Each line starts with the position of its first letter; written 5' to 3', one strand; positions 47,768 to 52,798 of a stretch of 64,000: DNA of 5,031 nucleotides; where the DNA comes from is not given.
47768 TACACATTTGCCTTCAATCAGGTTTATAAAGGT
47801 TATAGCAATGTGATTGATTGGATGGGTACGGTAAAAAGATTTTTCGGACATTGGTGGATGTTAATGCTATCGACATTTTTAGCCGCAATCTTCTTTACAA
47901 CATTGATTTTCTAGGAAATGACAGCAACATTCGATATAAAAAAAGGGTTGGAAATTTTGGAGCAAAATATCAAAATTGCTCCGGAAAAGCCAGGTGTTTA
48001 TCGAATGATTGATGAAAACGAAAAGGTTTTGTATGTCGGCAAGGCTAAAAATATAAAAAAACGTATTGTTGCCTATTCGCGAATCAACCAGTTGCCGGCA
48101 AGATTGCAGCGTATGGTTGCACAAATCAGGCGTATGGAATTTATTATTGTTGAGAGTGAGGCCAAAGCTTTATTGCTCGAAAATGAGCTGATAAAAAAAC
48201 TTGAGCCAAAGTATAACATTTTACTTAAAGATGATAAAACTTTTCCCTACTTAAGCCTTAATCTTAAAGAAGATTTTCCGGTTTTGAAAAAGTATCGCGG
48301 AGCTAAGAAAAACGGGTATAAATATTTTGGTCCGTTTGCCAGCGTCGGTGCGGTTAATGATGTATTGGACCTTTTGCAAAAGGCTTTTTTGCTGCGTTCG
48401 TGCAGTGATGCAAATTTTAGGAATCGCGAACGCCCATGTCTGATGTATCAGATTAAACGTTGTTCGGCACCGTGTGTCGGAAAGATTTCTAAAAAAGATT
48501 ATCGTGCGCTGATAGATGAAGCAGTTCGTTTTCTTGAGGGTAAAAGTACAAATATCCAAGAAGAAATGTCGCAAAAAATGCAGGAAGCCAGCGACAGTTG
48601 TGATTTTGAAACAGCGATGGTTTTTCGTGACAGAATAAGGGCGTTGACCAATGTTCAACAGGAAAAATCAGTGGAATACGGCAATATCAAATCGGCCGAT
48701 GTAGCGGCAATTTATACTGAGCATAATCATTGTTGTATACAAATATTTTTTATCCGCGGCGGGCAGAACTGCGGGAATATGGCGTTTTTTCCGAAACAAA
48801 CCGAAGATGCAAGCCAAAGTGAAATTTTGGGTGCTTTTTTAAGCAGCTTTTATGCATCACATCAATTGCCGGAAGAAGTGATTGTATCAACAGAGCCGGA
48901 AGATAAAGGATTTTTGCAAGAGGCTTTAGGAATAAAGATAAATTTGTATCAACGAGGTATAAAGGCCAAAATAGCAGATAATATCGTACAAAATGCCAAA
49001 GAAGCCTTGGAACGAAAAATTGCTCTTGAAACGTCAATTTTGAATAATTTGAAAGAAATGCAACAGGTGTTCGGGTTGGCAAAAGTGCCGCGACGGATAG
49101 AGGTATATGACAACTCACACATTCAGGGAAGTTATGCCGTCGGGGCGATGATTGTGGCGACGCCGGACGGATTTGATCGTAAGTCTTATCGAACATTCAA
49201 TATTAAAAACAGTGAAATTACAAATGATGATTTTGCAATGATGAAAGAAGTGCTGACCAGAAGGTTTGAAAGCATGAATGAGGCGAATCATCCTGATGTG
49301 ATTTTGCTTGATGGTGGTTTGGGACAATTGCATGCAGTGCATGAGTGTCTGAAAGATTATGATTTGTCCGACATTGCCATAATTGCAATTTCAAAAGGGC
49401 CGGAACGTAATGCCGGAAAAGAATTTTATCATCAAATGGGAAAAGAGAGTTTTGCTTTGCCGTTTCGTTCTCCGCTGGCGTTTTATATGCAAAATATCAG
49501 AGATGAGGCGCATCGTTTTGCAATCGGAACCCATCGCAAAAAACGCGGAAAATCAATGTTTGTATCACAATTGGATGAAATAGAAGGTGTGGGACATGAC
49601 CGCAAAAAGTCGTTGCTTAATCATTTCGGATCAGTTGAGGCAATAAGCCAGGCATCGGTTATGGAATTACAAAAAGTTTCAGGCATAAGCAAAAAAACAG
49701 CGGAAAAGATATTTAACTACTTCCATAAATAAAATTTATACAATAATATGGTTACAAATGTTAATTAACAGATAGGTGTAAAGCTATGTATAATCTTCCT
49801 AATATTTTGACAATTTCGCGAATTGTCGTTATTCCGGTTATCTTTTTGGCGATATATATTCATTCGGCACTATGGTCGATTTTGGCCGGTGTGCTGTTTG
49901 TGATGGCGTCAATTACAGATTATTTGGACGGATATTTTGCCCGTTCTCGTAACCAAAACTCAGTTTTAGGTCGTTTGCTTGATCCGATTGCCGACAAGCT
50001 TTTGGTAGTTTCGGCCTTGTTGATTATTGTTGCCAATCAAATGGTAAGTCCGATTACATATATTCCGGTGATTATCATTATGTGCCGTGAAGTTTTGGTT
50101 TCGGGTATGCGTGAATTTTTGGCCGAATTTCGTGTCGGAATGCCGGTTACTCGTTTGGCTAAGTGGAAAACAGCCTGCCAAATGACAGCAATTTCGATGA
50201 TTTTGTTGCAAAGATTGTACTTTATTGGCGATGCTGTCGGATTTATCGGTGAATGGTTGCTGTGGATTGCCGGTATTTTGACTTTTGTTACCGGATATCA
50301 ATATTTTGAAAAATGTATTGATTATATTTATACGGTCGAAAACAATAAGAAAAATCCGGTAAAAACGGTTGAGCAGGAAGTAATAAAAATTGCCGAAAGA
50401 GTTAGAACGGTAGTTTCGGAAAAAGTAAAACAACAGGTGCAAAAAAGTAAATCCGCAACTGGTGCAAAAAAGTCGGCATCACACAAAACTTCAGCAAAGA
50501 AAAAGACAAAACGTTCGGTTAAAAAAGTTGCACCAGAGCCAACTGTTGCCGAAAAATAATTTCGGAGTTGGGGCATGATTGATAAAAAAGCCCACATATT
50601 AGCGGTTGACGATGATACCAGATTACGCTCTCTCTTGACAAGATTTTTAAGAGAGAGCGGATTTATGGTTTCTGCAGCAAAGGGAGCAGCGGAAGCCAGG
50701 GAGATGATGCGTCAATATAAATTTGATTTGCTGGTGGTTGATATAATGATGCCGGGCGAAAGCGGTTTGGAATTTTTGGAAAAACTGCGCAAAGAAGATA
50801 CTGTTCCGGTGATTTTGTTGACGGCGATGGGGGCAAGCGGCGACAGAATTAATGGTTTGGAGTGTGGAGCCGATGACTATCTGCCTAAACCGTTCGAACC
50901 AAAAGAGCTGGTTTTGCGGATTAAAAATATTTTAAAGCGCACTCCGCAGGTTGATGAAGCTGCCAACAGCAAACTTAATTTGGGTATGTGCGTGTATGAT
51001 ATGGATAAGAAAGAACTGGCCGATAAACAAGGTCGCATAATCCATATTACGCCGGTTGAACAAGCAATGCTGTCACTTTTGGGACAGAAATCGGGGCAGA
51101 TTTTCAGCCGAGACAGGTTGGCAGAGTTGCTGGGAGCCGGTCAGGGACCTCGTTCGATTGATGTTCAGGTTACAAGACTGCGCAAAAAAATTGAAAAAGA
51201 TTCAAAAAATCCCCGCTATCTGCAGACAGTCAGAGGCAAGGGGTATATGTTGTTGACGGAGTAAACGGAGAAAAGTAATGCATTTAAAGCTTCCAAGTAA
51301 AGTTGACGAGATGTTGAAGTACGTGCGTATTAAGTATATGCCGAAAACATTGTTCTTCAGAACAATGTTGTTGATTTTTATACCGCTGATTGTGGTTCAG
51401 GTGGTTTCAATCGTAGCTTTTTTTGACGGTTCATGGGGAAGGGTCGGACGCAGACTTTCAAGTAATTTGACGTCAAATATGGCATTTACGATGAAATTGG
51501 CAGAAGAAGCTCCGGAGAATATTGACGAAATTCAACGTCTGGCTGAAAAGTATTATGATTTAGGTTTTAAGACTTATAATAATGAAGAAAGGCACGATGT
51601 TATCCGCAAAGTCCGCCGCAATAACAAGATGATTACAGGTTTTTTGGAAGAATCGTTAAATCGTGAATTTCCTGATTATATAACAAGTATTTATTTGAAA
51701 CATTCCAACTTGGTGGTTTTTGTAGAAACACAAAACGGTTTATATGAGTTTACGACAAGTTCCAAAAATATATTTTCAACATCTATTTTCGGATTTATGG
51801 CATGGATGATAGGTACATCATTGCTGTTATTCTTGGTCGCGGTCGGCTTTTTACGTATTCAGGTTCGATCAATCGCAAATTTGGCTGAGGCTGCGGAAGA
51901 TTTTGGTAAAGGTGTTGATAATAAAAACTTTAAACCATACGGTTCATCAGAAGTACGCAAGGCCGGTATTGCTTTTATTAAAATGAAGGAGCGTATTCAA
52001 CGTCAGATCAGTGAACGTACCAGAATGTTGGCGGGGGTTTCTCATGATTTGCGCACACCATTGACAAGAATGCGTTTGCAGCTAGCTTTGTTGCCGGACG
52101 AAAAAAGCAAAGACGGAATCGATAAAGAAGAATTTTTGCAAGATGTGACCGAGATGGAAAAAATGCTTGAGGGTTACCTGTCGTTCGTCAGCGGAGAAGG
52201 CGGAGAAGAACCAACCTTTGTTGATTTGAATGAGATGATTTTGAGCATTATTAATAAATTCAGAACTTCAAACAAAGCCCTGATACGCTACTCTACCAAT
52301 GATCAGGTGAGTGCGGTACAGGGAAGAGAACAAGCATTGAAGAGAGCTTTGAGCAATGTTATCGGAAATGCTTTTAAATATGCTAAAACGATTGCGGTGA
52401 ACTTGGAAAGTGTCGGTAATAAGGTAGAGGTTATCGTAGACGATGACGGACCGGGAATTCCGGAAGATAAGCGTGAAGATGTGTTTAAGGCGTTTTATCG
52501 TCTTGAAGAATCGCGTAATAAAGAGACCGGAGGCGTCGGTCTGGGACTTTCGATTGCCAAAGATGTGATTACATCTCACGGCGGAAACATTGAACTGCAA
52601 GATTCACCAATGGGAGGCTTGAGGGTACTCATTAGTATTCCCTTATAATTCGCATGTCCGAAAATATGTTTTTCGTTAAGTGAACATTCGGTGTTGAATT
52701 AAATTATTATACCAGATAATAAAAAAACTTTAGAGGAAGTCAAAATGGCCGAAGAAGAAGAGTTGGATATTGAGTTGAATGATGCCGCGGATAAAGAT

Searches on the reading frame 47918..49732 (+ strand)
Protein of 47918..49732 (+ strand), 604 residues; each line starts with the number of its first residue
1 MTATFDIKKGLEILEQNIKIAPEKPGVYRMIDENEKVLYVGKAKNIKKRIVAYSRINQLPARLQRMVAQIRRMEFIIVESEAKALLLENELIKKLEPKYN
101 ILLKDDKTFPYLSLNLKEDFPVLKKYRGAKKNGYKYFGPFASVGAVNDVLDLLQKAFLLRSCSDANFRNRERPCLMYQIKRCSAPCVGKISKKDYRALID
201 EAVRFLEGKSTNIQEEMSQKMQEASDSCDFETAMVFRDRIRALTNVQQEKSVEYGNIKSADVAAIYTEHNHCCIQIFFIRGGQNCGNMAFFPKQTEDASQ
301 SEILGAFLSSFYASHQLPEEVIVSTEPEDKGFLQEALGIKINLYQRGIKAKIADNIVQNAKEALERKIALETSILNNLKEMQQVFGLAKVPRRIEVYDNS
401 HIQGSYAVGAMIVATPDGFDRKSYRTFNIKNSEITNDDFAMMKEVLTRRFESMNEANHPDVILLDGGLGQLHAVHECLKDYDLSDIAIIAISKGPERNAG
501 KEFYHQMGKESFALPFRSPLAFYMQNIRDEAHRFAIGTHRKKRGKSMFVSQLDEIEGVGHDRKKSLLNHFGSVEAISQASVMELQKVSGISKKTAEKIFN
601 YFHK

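Call 23: search_protein_families(library=pfam, proteins=[window:47918-49732:+], max_evalue=0.001)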
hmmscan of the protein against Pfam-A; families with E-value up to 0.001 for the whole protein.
window:47918-49732:+ (604 aa): 8 families
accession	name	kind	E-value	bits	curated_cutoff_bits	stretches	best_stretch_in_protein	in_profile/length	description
PF08459.17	UvrC_RNaseH_dom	-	4.2e-49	166.9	22.3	1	382-536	1-159/159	UvrC RNAse H endonuclease domain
PF22920.2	UvrC_RNaseH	-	1.1e-29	103.2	24.3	1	260-367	2-116/116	UvrC Ribonuclease H-like domain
PF14520.12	HHH_5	-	3.4e-12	47.1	27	1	551-598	3-51/57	Helix-hairpin-helix domain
PF01541.30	GIY-YIG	-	1e-09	39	22.6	1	25-100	2-78/78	GIY-YIG catalytic domain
PF12826.13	HHH_2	-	2.2e-09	37.8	27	1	555-604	8-57/64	Helix-hairpin-helix motif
PF02151.25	UVR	-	8.7e-08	32.1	21.5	1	213-243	3-33/36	UvrB/uvrC motif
PF00633.29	HHH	-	2.1e-06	27.7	24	1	572-601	1-30/30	Helix-hairpin-helix motif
PF12836.13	HHH_3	-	3.8e-05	24.1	27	0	578-601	10-33/65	Helix-hairpin-helix motif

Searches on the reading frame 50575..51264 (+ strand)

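Call 24: search_protein_families(library=pfam, proteins=[window:50575-51264:+], max_evalue=0.001)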
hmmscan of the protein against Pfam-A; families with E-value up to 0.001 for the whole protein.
window:50575-51264:+ (229 aa): 2 families
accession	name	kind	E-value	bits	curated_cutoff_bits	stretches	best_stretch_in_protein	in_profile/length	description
PF00072.30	Response_reg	-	2.6e-30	105.3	30.2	1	8-116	1-110/111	Response regulator receiver domain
PF00486.34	Trans_reg_C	-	1.2e-17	64.1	26.2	1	155-226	3-77/77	Transcriptional regulatory protein, C terminal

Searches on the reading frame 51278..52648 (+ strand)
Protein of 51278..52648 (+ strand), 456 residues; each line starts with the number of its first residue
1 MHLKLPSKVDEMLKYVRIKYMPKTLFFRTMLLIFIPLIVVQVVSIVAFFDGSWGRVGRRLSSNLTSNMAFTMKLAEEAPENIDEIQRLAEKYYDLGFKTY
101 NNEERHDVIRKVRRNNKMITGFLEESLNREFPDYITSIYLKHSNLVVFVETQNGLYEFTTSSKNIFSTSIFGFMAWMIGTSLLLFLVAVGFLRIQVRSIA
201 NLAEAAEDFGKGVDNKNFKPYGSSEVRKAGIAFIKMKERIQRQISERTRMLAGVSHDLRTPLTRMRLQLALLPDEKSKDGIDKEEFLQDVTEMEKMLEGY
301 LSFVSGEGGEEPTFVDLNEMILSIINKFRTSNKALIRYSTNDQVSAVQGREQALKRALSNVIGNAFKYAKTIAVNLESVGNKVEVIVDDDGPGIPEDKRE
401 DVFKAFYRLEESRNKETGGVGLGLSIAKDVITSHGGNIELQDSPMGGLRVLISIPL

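Call 24: search_protein_families(library=pfam, proteins=[window:51278-52648:+], max_evalue=0.001)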
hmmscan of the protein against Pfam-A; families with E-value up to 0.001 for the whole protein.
window:51278-52648:+ (456 aa): 4 families
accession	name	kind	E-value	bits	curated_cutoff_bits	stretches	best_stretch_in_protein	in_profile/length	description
PF02518.31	HATPase_c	-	2.2e-24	86.5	26.4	1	350-456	2-109/111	Histidine kinase-, DNA gyrase B-, and HSP90-like ATPase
PF00512.31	HisKA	-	9.1e-10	38.9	26.9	1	247-297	2-50/66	His Kinase A (phospho-acceptor) domain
PF13589.12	HATPase_c_3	-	0.00012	22.5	25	1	355-428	4-81/137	Histidine kinase-, DNA gyrase B-, and HSP90-like ATPase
PF00672.30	HAMP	-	0.00015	22.5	25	1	192-241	3-52/53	HAMP domain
